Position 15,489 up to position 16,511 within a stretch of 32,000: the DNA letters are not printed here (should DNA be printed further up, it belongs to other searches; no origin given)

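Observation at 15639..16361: Stand-alone, catalytically degenerate sigma-54-activator AAA+ domain wedged between glnA and glutamate synthase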

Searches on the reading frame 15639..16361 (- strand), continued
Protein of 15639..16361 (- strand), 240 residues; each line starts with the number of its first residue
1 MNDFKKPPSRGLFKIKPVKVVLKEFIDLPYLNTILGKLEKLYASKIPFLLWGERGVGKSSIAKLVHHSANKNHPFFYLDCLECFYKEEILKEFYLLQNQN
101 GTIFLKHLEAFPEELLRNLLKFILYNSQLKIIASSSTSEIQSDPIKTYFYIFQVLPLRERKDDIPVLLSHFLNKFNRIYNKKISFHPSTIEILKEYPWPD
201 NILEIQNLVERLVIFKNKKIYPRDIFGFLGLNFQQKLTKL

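Call 9: find_encoding_contigs(protein=P0003, flank=8000, max_places=3)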
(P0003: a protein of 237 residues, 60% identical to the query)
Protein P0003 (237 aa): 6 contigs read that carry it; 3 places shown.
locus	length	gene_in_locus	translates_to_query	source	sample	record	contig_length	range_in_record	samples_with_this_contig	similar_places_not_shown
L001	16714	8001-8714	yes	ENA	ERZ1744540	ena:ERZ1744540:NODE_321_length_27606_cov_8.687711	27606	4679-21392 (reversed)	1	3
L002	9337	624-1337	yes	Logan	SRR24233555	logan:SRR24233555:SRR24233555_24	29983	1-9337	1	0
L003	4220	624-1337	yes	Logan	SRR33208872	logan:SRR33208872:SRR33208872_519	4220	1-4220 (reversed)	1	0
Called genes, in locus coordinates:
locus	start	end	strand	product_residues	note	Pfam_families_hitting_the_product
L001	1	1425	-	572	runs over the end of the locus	PF00342:PGI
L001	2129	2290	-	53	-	-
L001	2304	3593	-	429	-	PF00909:Ammonium_transp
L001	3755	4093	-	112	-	PF00543:P-II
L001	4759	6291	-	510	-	PF01590:GAF, PF13185:GAF_2, PF00158:Sigma54_activat, PF14532:Sigma54_activ_2, PF07728:AAA_5 (faint), PF25601:AAA_lid_14, PF02954:HTH_8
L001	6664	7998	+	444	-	PF03951:Gln-synt_N, PF00120:Gln-synt_C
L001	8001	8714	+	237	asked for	PF00158:Sigma54_activat (weak), PF14532:Sigma54_activ_2 (weak), PF25601:AAA_lid_14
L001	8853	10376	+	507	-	PF12838:Fer4_7, PF13187:Fer4_9 (weak), PF14697:Fer4_21 (weak), PF00037:Fer4 (weak), PF04898:Glu_syn_central (weak), PF01645:Glu_synthase, PF00478:IMPDH, PF01070:FMN_dh, +4 more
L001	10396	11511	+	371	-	PF00310:GATase_2, PF13522:GATase_6 (weak)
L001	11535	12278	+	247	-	PF01493:GXGXG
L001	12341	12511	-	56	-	-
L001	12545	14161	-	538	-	PF03601:Cons_hypoth698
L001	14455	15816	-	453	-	PF00072:Response_reg, PF20161:VpsR (weak), PF01078:Mg_chelatase (faint), PF00158:Sigma54_activat, PF14532:Sigma54_activ_2, PF07728:AAA_5 (weak), PF25601:AAA_lid_14, PF02954:HTH_8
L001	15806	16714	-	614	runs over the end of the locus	PF11845:Tll0287-like, PF00672:HAMP, PF08448:PAS_4, PF00512:HisKA, PF02518:HATPase_c, PF14501:HATPase_c_5 (weak)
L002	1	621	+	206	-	?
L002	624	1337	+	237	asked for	PF00158:Sigma54_activat (weak), PF14532:Sigma54_activ_2 (weak), PF25601:AAA_lid_14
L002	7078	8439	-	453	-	PF00072:Response_reg, PF20161:VpsR (weak), PF01078:Mg_chelatase (faint), PF00158:Sigma54_activat, PF14532:Sigma54_activ_2, PF07728:AAA_5 (weak), PF25601:AAA_lid_14, PF02954:HTH_8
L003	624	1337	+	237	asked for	PF00158:Sigma54_activat (weak), PF14532:Sigma54_activ_2 (weak), PF25601:AAA_lid_14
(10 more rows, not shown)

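Call 10: find_encoding_contigs(protein=P0002, flank=8000, max_places=3)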
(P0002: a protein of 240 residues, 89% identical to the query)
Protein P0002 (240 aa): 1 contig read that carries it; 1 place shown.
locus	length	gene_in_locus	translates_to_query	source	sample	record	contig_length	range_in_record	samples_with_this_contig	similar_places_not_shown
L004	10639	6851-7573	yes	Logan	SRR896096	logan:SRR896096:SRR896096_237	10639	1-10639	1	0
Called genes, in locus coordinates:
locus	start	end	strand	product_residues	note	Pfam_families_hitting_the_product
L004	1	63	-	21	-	?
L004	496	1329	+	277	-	PF09694:Gcw_chp (faint)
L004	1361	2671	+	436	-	PF00909:Ammonium_transp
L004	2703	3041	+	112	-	PF00543:P-II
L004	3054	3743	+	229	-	PF00117:GATase, PF04204:HTS (weak)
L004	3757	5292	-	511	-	PF01590:GAF, PF13185:GAF_2, PF00158:Sigma54_activat, PF14532:Sigma54_activ_2, PF07728:AAA_5 (weak), PF25601:AAA_lid_14, PF02954:HTH_8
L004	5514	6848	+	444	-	PF03951:Gln-synt_N, PF00120:Gln-synt_C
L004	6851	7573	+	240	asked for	PF00158:Sigma54_activat (weak), PF14532:Sigma54_activ_2, PF13173:AAA_14 (faint), PF25601:AAA_lid_14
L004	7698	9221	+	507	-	PF12838:Fer4_7, PF13187:Fer4_9, PF14697:Fer4_21 (weak), PF00037:Fer4 (weak), PF04898:Glu_syn_central (weak), PF01645:Glu_synthase, PF00478:IMPDH, PF01070:FMN_dh, +6 more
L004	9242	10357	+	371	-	PF00310:GATase_2, PF13522:GATase_6 (weak)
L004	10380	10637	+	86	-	?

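Call 12: find_related_loci(query=A2, collection=genome_contigs, flank=8000)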
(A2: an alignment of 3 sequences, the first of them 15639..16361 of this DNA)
Query A2 (240 aa) in genome_contigs; peptide patterns used: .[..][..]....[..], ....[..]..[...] (x = any residue, [..] = any of these).
600 stretches matched a pattern (row limit reached: there are more); 1 encode a relative of the query (tblastn E <= 1e-3); 1 distinct loci.
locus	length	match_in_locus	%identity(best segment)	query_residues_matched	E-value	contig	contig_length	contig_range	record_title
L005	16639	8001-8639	23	44-217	1e-15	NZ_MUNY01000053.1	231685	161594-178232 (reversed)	Algoriphagus sp. A40 NODE_7_length_231685_cov_8.41699_ID_13, whole genome shotgun sequence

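Call 21: search_protein_representatives(alignment_id=A2)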
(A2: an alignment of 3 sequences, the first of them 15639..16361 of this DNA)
Query: 3 sequences, 240 profile positions. Proteins with E-value up to 0.001 (for the whole library): 76629; up to 1e-10: 17004; up to 1e-30: 1. The best 150 are listed.
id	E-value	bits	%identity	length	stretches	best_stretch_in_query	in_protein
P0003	4.5e-130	449.1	-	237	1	1-236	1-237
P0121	2.8e-30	122.4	-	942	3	45-224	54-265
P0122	4.4e-27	111.9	-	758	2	32-226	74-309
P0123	3.5e-26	109.0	-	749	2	34-218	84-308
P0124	9.9e-26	107.5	-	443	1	15-217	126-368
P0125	1.5e-25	107.0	-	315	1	32-237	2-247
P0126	5.5e-25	105.1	-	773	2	41-226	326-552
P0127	9.0e-25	104.4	-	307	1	30-224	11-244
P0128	1.2e-24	104.0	-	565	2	31-226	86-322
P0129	1.8e-24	103.4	-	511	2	44-215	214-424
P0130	2.3e-24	103.0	-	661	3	23-230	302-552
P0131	4.1e-24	102.2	-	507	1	17-236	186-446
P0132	6.8e-24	101.5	-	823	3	151-224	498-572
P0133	7.9e-24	101.3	-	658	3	150-217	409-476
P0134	9.6e-24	101.0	-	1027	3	32-221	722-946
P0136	1.9e-23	100.1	-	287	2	32-217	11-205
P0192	4.8e-21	92.2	-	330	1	34-217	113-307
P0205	9.9e-21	91.2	-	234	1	34-224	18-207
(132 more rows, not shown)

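Call 24: predict_structure(alignment_id=A3)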
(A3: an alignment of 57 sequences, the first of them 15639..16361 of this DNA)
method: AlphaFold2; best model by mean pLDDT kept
length: 240 residues; sequences in the alignment: 57
mean_pLDDT: 86.6   pTM: 0.82
mean pLDDT of the five models: 86.6, 85.7, 84.6, 79.8, 77.9
residues with pLDDT >= 90: 145; 70-90: 69; 50-70: 12; < 50: 14
segments of 3 or more residues with pLDDT < 50: 1-11
pLDDT, mean of each block of 10 residues (from residue 1): 39 74 85 93 93 95 93 92 77 85 93 87 87 90 87 96 97 97 97 94 95 95 86 51
secondary structure, 60 per line:
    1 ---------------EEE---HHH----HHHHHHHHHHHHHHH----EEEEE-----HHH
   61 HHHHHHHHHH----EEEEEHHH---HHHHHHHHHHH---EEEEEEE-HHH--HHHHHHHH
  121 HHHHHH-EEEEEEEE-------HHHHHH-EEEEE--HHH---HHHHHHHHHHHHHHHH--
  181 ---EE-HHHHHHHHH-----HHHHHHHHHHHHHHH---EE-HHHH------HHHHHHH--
elements in order: E16-18 H29-43 E48-52 H58-70 E75-79 H86-96 E100-106 H113-126 E128-135 H143-148 E150-154 H163-178 H187-195 H201-215 H222-225 H232-238

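Call 29: fold_search(model_id=the predicted structure, library=pdb)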
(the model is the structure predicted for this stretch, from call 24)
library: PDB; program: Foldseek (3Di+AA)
matches with E <= 10: 1750; with E <= 0.001: 1064
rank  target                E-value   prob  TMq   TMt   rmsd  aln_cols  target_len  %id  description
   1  4lzz_W                6.4e-16  1.00  0.74  0.72   3.2       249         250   27  Nucleotide-induced asymmetry within atpase activator ring drives s54-RNAP interaction and ATP hydrolysis (released 2013-12-04)
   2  3m0e_A                1.3e-15  1.00  0.75  0.73   2.8       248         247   27  Crystal structure of the ATP-bound state of Walker B mutant of NtrC1 ATPase domain (released 2010-11-03)
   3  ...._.                2.4e-15  1.00  0.73  0.71   3.2       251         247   26  Crystal structure of sigm54 activator (AAA+ ATPase) in the active state (released 2003-11-11)
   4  1ny5_A                5.1e-15  1.00  0.73  0.47   3.4       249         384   27  Crystal structure of sigm54 activator (AAA+ ATPase) in the inactive state (released 2003-11-11)
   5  4lzz_E                9.4e-15  1.00  0.75  0.70   4.1       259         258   27  Nucleotide-induced asymmetry within atpase activator ring drives s54-RNAP interaction and ATP hydrolysis (released 2013-12-04)
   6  1ny5_B                1.0e-14  1.00  0.72  0.46   4.0       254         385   26  Crystal structure of sigm54 activator (AAA+ ATPase) in the inactive state (released 2003-11-11)
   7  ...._B                2.8e-14  1.00  0.75  0.74   2.7       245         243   27  Crystal structure of sigm54 activator (AAA+ ATPase) in the active state (released 2003-11-11)
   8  6luf_A                2.8e-14  1.00  0.67  0.65   4.4       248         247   19  Trans-acting mutant Y290A of the central AAA+ domain of the flagellar regulatory protein FlrC (released 2020-03-18)
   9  4lzz_L                3.6e-14  1.00  0.69  0.67   4.5       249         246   27  Nucleotide-induced asymmetry within atpase activator ring drives s54-RNAP interaction and ATP hydrolysis (released 2013-12-04)
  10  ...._H                1.2e-13  1.00  0.72  0.70   3.2       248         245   26  Crystal structure of sigm54 activator (AAA+ ATPase) in the active state (released 2003-11-11)
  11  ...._L                1.4e-13  1.00  0.71  0.69   4.7       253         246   24  Crystal structure of sigm54 activator (AAA+ ATPase) in the active state (released 2003-11-11)
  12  4l4u                  1.6e-13  1.00  0.74  0.47   3.0       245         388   27  Crystal structure of construct containing A. aeolicus NtrC1 receiver, central and DNA binding domains (released 2013-08-28)
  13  6jdi                  1.7e-13  1.00  0.71  0.68   3.9       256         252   22  Central domain of FleQ H287N mutant in complex with ATPgS and Mg (released 2019-11-27)
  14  7v2b_A                1.8e-13  1.00  0.66  0.43   4.0       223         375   22  Crystal Structure of VpsR display novel dimeric architecture and c-di-GMP binding: mechanistic implications in oligome (released 2022-04-06)
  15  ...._C                1.9e-13  1.00  0.68  0.66   4.8       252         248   25  Crystal structure of sigm54 activator (AAA+ ATPase) in the active state (released 2003-11-11)
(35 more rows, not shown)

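Call 43: find_encoding_contigs(protein=P0205, flank=5000, max_places=2)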
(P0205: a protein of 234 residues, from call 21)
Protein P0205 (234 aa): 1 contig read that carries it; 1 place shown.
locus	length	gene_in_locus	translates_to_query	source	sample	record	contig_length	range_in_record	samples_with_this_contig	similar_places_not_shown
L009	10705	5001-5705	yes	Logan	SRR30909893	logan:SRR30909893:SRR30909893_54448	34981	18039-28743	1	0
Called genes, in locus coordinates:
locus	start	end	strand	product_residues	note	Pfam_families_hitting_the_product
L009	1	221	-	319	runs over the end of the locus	PF02899:Phage_int_SAM_1, PF00589:Phage_integrase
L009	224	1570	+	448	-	PF01134:GIDA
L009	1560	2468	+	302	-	PF00892:EamA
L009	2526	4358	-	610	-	PF13520:AA_permease_2, PF02705:K_trans (weak)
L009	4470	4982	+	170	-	-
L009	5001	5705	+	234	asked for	PF00158:Sigma54_activat, PF14532:Sigma54_activ_2, PF25601:AAA_lid_14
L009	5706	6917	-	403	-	-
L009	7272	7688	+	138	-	PF12796:Ank_2 (faint), PF13637:Ank_4 (faint), PF00023:Ank (faint), PF13606:Ank_3 (faint)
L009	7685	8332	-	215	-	-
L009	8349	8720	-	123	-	PF04241:DUF423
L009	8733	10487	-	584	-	PF00351:Biopterin_H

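Call 45: search_solved_structures(query=A2, max_evalue=1e-8, show_alignments=3)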
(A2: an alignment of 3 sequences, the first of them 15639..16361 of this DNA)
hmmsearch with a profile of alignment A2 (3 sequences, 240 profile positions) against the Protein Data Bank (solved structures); distinct sequences matched with E-value up to 1e-8: 34.
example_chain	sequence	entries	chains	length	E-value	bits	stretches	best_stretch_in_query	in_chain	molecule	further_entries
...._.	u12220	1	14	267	3.5e-25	92.6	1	27-222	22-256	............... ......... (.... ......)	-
4ly6_A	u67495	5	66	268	3.5e-25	92.6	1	27-222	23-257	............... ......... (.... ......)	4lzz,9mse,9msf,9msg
3m0e_A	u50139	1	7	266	4.5e-25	92.2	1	27-222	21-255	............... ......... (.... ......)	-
4l4u_A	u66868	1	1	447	9.5e-25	91.2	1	27-223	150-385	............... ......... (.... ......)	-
1ny5_A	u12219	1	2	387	1.7e-24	90.4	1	27-222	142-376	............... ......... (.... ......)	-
6iy8_A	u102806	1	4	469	2.4e-20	76.8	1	138-216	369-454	Positive regulator CapR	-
3dzd_A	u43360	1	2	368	3.4e-18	69.7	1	34-217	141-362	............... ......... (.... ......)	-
7v2b_A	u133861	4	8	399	3.7e-18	69.6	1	34-217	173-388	VpsR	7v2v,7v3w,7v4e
1ojl_A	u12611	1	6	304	4.4e-17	66.1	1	30-215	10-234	TRANSCRIPTIONAL REGULATORY PROTEIN ZRAR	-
26jl_A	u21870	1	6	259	2.7e-16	63.5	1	128-216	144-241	Flagellar regulatory protein A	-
6jdl_A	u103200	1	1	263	3.7e-15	59.8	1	124-216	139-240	Nitrogen assimilation regulatory protein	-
7ejw_C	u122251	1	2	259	4.5e-15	59.5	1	125-216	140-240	Transcriptional regulator FleQ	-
5exp_A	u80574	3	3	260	4.5e-15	59.5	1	125-216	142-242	Transcriptional regulator FleQ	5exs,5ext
6jdi_A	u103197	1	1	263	4.6e-15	59.5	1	124-216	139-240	Nitrogen assimilation regulatory protein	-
6j7e_A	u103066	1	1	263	4.8e-15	59.4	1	125-216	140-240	Nitrogen assimilation regulatory protein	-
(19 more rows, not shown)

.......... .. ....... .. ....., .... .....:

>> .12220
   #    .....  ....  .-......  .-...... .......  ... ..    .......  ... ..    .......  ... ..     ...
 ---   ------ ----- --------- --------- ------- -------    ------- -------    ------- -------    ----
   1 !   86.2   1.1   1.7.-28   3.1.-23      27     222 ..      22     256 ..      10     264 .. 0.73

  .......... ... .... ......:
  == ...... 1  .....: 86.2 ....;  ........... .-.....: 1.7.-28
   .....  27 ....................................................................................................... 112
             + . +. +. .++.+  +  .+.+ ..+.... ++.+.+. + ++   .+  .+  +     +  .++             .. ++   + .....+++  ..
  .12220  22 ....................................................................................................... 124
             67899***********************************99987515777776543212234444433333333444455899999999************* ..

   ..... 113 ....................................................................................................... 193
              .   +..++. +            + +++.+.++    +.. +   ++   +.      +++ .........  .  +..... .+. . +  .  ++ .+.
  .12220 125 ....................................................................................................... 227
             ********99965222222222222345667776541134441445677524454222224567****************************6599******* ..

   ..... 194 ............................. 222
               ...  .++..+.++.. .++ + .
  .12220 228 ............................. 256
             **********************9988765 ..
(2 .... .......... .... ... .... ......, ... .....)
